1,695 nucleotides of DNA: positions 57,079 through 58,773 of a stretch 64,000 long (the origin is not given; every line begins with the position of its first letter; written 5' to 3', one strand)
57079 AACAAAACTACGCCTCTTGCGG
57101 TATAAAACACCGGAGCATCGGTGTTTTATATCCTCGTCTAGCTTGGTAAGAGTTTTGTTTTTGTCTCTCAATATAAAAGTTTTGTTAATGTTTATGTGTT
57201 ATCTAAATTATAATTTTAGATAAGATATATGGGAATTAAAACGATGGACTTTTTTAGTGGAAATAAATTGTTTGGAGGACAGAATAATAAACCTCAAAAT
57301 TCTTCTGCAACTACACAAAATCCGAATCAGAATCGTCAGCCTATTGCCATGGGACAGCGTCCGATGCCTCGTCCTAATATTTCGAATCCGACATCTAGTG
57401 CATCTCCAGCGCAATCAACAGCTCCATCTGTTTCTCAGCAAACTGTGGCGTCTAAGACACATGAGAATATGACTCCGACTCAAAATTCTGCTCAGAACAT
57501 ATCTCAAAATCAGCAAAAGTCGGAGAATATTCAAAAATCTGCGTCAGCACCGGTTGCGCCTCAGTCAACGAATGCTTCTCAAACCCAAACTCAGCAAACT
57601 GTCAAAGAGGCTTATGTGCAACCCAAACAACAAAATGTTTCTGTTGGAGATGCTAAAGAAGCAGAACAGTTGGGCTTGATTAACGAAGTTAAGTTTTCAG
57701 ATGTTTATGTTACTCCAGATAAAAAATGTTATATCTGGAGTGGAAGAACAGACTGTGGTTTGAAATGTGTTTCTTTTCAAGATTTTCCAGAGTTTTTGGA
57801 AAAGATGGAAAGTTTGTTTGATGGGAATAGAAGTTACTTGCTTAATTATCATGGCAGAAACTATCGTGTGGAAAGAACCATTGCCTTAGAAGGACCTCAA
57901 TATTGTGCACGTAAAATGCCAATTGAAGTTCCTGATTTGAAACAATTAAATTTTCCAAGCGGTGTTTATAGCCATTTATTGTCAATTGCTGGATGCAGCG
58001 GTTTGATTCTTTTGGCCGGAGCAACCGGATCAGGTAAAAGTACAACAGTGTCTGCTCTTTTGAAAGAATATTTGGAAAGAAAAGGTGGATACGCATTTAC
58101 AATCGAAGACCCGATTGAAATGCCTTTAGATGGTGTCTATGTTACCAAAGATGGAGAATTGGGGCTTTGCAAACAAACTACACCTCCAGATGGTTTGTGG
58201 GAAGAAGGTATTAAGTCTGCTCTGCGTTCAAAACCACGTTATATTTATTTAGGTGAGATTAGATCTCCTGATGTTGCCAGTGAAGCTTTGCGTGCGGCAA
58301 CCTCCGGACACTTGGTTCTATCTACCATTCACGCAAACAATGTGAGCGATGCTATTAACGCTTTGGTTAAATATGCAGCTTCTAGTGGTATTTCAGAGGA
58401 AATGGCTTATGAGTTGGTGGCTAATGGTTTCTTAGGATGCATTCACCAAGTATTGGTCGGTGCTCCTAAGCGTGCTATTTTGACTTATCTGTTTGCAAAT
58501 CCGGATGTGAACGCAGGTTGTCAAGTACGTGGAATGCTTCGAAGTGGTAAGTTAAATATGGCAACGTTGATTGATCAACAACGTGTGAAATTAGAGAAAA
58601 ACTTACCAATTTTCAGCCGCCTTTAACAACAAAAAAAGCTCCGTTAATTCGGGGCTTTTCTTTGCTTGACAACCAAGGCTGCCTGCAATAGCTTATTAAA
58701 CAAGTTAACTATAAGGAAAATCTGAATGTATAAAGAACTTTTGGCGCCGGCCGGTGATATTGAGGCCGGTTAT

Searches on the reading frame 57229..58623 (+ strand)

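Call 40: search_protein_families(library=pfam, proteins=[window:57229-58623:+], max_evalue=1)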
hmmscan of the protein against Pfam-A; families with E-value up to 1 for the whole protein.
window:57229-58623:+ (465 aa): 20 families
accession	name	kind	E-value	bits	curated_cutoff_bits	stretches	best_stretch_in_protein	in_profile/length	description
PF00437.27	T2SSE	-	1.1e-28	100.5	24.9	1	248-387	132-263/370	Type II/IV secretion system protein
PF13191.12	AAA_16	-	1e-05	26.5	32.6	1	254-363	21-135/167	AAA ATPase domain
PF01935.23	DUF87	-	0.0012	19.4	23.2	1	262-287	28-53/220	Helicase HerA, central domain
PF06414.18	Zeta_toxin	-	0.002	18.1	22.3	1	259-294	18-52/199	Zeta toxin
PF13555.12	AAA_29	-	0.0049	17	27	1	258-277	23-42/61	P-loop containing region of AAA domain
PF01580.24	FtsK_SpoIIIE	-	0.0059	16.5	24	1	260-278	42-60/221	FtsK/SpoIIIE family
PF20720.3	nSTAND3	-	0.0074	16.4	27.2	1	256-285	16-45/155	Novel STAND NTPase 3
PF13401.12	AAA_22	-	0.0092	16.7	27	1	258-288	6-33/130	AAA domain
PF05673.19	DUF815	-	0.021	14.4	23.8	1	260-284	56-80/249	Protein of unknown function (DUF815)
PF00005.33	ABC_tran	-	0.025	15.6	25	1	259-291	13-45/137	ABC transporter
PF01926.29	MMR_HSR1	-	0.027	15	21.9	1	260-301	2-42/113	50S ribosome-binding GTPase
PF25199.1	nSTAND_NTPase5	-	0.055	13.7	34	1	259-294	43-78/145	Novel STAND NTPase 5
PF13671.12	AAA_33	-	0.068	13.9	27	1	259-280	1-22/143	AAA domain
PF03308.22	MeaB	-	0.069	12.6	23.1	1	248-284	24-60/273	Methylmalonyl Co-A mutase-associated GTPase MeaB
PF14748.11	P5CR_dimer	-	0.1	13.3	25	1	375-409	21-55/105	Pyrroline-5-carboxylate reductase dimerisation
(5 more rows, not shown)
